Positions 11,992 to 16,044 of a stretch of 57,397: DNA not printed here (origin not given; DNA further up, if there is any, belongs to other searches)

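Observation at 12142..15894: PolC without its proofreading exonuclease domain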

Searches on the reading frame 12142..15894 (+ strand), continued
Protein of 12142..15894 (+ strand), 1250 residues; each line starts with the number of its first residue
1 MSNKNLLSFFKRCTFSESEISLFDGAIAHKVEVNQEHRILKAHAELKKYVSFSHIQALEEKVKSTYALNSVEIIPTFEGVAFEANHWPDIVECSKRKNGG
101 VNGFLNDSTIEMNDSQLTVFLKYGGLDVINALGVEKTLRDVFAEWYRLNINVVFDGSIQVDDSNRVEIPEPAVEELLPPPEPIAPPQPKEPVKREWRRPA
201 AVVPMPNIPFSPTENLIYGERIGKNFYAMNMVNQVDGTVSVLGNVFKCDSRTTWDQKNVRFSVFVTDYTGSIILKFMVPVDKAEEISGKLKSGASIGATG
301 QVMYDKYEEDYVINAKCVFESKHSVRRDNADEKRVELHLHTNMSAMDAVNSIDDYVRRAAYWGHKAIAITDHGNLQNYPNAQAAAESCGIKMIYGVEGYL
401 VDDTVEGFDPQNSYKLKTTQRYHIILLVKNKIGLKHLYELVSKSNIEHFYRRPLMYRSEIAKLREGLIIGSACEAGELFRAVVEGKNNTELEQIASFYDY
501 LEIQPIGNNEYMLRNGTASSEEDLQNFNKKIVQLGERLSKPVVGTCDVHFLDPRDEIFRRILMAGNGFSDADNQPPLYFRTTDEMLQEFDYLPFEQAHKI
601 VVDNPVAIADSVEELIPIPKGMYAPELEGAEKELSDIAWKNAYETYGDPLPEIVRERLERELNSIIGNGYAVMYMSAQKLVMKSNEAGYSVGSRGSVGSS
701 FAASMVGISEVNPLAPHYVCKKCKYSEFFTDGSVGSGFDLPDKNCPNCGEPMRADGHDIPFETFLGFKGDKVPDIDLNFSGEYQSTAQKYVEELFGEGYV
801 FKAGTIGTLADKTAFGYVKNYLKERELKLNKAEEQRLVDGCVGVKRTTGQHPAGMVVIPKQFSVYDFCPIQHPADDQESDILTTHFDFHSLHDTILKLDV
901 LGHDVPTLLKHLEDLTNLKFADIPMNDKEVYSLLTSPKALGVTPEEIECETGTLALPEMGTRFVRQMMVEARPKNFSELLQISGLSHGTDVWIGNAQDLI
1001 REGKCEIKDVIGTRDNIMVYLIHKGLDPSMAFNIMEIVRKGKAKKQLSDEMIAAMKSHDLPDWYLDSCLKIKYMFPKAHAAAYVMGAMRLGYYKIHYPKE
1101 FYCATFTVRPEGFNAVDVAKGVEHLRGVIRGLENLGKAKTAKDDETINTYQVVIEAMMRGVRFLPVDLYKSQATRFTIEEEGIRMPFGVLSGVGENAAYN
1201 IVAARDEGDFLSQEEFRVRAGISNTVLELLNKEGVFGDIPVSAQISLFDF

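Call 50: find_encoding_contigs(protein=P0084, flank=10000, max_places=2)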
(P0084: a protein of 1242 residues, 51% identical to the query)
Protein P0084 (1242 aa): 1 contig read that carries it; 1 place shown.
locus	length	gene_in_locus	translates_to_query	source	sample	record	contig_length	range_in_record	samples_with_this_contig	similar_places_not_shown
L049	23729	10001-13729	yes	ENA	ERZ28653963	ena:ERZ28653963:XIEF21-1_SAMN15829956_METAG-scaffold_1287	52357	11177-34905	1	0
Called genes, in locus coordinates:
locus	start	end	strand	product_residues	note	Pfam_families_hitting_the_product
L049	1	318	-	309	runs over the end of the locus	PF00198:2-oxoacid_dh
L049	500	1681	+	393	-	PF00149:Metallophos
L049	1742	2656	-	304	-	PF00722:Glyco_hydro_16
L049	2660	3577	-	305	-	PF00722:Glyco_hydro_16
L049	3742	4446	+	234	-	PF00696:AA_kinase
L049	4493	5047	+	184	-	PF01765:RRF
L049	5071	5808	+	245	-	PF01255:Prenyltransf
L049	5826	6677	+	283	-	PF01148:CTP_transf_1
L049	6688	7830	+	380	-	PF02670:DXP_reductoisom, PF08436:DXP_redisom_C, PF13288:DXPR_C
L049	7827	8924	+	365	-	PF02163:Peptidase_M50, PF13180:PDZ_2 (weak)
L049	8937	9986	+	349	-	PF04551:GcpE, PF26540:GcpE_C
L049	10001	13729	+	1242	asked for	PF01336:tRNA_anti-codon (faint), PF02811:PHP, PF07733:DNA_pol3_alpha, PF17657:DNA_pol3_finger, PF14579:HHH_6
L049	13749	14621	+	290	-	PF00701:DHDPS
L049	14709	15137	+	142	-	-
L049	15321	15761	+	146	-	-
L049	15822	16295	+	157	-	-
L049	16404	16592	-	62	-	PF00830:Ribosomal_L28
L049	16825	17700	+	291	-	PF00892:EamA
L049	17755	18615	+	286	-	PF00574:CLP_protease, PF25145:NfeD1b_N (weak)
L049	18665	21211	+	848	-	PF17854:FtsK_alpha, PF01580:FtsK_SpoIIIE, PF09397:FtsK_gamma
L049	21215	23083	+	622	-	PF08497:Radical_SAM_N, PF04055:Radical_SAM (weak), PF11842:DUF3362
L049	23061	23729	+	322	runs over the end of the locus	PF00753:Lactamase_B, PF23023:Anti-Pycsar_Apyc1 (weak), PF12706:Lactamase_B_2 (weak)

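Call 51: find_encoding_contigs(protein=P0119, flank=10000, max_places=1)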
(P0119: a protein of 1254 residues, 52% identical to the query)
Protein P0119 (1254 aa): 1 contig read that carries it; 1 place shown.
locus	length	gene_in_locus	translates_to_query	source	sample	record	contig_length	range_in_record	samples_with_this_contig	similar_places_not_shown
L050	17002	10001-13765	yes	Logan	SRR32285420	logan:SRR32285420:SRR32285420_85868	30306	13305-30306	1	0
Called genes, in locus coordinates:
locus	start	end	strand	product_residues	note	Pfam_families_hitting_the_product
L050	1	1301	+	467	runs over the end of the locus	PF07724:AAA_2, PF07728:AAA_5 (weak), PF13401:AAA_22 (weak), PF00004:AAA (weak)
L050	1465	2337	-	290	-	PF03313:SDH_alpha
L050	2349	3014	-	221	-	PF03315:SDH_beta, PF19304:PGDH_inter (faint), PF01842:ACT (weak), PF22629:ACT_AHAS_ss (weak)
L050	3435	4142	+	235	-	PF00696:AA_kinase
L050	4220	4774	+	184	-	PF01765:RRF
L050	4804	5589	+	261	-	PF01255:Prenyltransf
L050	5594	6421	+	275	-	PF01148:CTP_transf_1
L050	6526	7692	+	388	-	PF02670:DXP_reductoisom, PF08436:DXP_redisom_C, PF13288:DXPR_C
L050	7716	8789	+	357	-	PF02163:Peptidase_M50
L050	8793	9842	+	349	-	PF04551:GcpE, PF26540:GcpE_C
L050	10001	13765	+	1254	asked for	PF11490:DNA_pol3_a_NII, PF01336:tRNA_anti-codon (weak), PF02811:PHP, PF07733:DNA_pol3_alpha, PF17657:DNA_pol3_finger, PF14579:HHH_6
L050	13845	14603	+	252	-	-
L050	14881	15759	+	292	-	PF03419:Peptidase_U4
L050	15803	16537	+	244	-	PF04542:Sigma70_r2, PF04545:Sigma70_r4, PF01381:HTH_3 (weak)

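Call 52: find_encoding_contigs(protein=P0059, flank=10000, max_places=1)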
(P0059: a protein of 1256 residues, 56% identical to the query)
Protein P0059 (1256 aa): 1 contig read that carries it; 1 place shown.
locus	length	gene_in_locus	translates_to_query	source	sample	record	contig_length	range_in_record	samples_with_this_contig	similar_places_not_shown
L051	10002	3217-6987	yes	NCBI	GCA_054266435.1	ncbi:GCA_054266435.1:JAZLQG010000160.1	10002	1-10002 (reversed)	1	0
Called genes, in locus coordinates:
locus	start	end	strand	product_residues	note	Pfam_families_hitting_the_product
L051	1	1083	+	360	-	?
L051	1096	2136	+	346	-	PF02163:Peptidase_M50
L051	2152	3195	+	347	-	PF04551:GcpE, PF26540:GcpE_C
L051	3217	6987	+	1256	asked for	PF02811:PHP, PF07733:DNA_pol3_alpha, PF17657:DNA_pol3_finger, PF14579:HHH_6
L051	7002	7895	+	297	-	PF01565:FAD_binding_4, PF02873:MurB_C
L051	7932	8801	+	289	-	PF03668:RapZ-like_N, PF22740:PapZ_C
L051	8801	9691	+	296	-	PF14527:LAGLIDADG_WhiA, PF02650:HTH_WhiA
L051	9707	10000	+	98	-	?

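Call 53: find_encoding_contigs(protein=P0024, flank=10000, max_places=1)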
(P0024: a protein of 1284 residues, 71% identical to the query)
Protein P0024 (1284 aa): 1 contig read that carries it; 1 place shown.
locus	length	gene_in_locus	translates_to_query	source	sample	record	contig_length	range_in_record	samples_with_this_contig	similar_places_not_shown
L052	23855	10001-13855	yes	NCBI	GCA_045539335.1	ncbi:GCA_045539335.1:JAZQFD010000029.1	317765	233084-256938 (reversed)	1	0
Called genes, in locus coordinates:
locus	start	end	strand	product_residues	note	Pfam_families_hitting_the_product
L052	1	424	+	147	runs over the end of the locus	PF04472:SepF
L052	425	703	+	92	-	PF02325:CCB3_YggT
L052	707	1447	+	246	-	PF21278:YlmH_1st (weak), PF17774:YlmH_RBD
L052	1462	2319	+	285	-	PF05103:DivIVA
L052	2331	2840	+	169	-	PF01252:Peptidase_A8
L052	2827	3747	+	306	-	PF01479:S4, PF00849:PseudoU_synth_2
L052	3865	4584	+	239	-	PF00696:AA_kinase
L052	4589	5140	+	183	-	PF01765:RRF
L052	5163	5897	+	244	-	PF01255:Prenyltransf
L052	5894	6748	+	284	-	PF01148:CTP_transf_1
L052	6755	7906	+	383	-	PF02670:DXP_reductoisom, PF08436:DXP_redisom_C, PF13288:DXPR_C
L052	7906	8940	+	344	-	PF02163:Peptidase_M50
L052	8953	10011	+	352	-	PF04551:GcpE, PF26540:GcpE_C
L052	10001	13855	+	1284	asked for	PF02811:PHP, PF07733:DNA_pol3_alpha, PF17657:DNA_pol3_finger, PF14579:HHH_6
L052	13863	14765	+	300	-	PF01565:FAD_binding_4, PF02873:MurB_C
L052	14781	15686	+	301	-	PF14527:LAGLIDADG_WhiA, PF02650:HTH_WhiA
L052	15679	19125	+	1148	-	PF02811:PHP, PF07733:DNA_pol3_alpha, PF17657:DNA_pol3_finger, PF14579:HHH_6, PF01336:tRNA_anti-codon (weak), PF13742:tRNA_anti_2 (faint)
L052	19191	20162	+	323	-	PF00365:PFK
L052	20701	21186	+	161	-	PF00383:dCMP_cyt_deam_1, PF14437:MafB19-deam (weak)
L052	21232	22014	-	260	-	-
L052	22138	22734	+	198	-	-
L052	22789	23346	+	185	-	PF00574:CLP_protease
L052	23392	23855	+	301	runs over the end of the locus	PF00753:Lactamase_B, PF23023:Anti-Pycsar_Apyc1 (weak), PF16661:Lactamase_B_6 (weak), PF12706:Lactamase_B_2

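Call 55: find_encoding_contigs(protein=P0033, flank=10000, max_places=1)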
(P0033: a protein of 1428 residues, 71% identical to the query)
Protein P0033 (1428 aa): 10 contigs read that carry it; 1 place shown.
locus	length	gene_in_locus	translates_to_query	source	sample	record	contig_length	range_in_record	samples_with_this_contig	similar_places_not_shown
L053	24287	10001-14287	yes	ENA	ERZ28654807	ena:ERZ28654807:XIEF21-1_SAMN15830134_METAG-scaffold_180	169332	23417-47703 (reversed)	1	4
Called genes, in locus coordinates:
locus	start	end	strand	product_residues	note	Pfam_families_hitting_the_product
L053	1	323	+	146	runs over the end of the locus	PF04472:SepF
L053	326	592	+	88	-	PF02325:CCB3_YggT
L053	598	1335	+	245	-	PF17774:YlmH_RBD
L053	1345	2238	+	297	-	PF05103:DivIVA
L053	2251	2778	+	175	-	PF01252:Peptidase_A8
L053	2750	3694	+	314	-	PF01479:S4 (weak), PF00849:PseudoU_synth_2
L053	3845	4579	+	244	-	PF00696:AA_kinase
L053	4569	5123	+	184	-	PF01765:RRF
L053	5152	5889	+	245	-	PF01255:Prenyltransf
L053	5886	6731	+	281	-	PF01148:CTP_transf_1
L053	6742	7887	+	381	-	PF02670:DXP_reductoisom, PF08436:DXP_redisom_C, PF13288:DXPR_C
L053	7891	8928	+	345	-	PF02163:Peptidase_M50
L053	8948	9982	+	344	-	PF04551:GcpE, PF26540:GcpE_C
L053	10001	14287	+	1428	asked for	PF11490:DNA_pol3_a_NII, PF02811:PHP, PF00929:RNase_T, PF13482:RNase_H_2 (weak), PF02811:PHP, PF07733:DNA_pol3_alpha, PF17657:DNA_pol3_finger, PF14579:HHH_6, +1 more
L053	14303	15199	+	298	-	PF01565:FAD_binding_4, PF02873:MurB_C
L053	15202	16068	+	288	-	PF03668:RapZ-like_N, PF22740:PapZ_C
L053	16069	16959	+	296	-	PF14527:LAGLIDADG_WhiA, PF02650:HTH_WhiA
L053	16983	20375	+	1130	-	PF02811:PHP, PF07733:DNA_pol3_alpha, PF17657:DNA_pol3_finger, PF14579:HHH_6, PF01336:tRNA_anti-codon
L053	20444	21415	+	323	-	PF00365:PFK, PF01513:NAD_kinase (weak)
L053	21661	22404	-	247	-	PF01113:DapB_N, PF05173:DapB_C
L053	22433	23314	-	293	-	PF00701:DHDPS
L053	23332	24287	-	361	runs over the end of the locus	PF01118:Semialdhyde_dh, PF02774:Semialdhyde_dhC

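Call 56: find_encoding_contigs(protein=P0058, flank=10000, max_places=1)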
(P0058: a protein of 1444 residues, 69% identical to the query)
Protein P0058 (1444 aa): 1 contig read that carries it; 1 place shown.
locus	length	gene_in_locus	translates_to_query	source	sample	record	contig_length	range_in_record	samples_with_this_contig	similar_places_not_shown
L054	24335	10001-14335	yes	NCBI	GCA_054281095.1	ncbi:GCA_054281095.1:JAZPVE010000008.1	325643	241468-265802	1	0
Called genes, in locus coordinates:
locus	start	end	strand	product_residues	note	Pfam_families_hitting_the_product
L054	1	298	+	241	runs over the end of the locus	PF17774:YlmH_RBD, PF25818:MTRES1_C, PF01479:S4 (weak)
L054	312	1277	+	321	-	PF05103:DivIVA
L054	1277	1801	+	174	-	PF01252:Peptidase_A8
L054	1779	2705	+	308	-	PF01479:S4 (weak), PF00849:PseudoU_synth_2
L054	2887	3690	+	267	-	PF09515:Thia_YuaJ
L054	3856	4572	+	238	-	PF00696:AA_kinase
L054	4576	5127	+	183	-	PF01765:RRF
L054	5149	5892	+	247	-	PF01255:Prenyltransf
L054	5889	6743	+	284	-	PF01148:CTP_transf_1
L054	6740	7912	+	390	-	PF02670:DXP_reductoisom, PF08436:DXP_redisom_C, PF13288:DXPR_C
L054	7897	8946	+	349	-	PF02163:Peptidase_M50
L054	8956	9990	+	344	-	PF04551:GcpE, PF26540:GcpE_C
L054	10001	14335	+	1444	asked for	PF02811:PHP, PF00929:RNase_T, PF16473:Rv2179c-like, PF02811:PHP, PF07733:DNA_pol3_alpha, PF17657:DNA_pol3_finger, PF14579:HHH_6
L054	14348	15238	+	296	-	PF01565:FAD_binding_4, PF02873:MurB_C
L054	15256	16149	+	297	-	PF14527:LAGLIDADG_WhiA, PF02650:HTH_WhiA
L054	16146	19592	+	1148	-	PF02811:PHP, PF07733:DNA_pol3_alpha, PF17657:DNA_pol3_finger, PF14579:HHH_6, PF01336:tRNA_anti-codon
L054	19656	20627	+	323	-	PF00365:PFK, PF01513:NAD_kinase (faint)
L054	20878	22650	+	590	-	PF04932:Wzy_C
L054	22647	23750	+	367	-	PF13439:Glyco_transf_4, PF13477:Glyco_trans_4_2, PF13579:Glyco_trans_4_4, PF00534:Glycos_transf_1, PF13692:Glyco_trans_1_4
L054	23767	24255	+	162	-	-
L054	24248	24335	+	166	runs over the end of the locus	PF14221:DUF4330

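Call 77: search_protein_representatives(protein=window:12826-15891:+)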
Query: 1022 residues. Proteins with E-value up to 0.001 (for the whole library): 16971; up to 1e-10: 9695; up to 1e-30: 2254. The best 150 are listed.
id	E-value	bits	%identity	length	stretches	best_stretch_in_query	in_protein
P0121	0.0e+00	1231.4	56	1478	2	188-1020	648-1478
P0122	0.0e+00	1219.0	53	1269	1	4-1020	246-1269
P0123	0.0e+00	1203.7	55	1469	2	187-1020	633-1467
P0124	0.0e+00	1198.8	53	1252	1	8-1017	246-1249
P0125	0.0e+00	1182.1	53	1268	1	8-1020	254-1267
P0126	0.0e+00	1181.0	60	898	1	184-1020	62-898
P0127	0.0e+00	1163.6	57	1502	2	189-1020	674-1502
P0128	0.0e+00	1150.9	49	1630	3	186-1020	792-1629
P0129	0.0e+00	1138.2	53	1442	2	183-1020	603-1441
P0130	0.0e+00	1130.8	50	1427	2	136-1020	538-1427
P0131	0.0e+00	1127.3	54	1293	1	61-1020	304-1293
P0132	0.0e+00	1113.4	51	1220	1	11-1020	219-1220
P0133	0.0e+00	1104.7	52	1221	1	33-1021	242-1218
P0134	0.0e+00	1077.7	50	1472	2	160-1020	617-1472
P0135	0.0e+00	1070.3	47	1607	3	162-1020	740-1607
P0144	0.0e+00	1021.3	51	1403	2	193-1021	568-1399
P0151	4.6e-294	994.6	47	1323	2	192-1020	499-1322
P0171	7.4e-275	931.0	49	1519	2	178-1021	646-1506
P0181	2.3e-271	919.5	45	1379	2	187-1020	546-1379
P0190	8.8e-266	901.0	46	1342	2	186-1020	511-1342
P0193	9.0e-264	894.4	46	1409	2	192-1022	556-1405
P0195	2.0e-263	893.2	46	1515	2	181-1022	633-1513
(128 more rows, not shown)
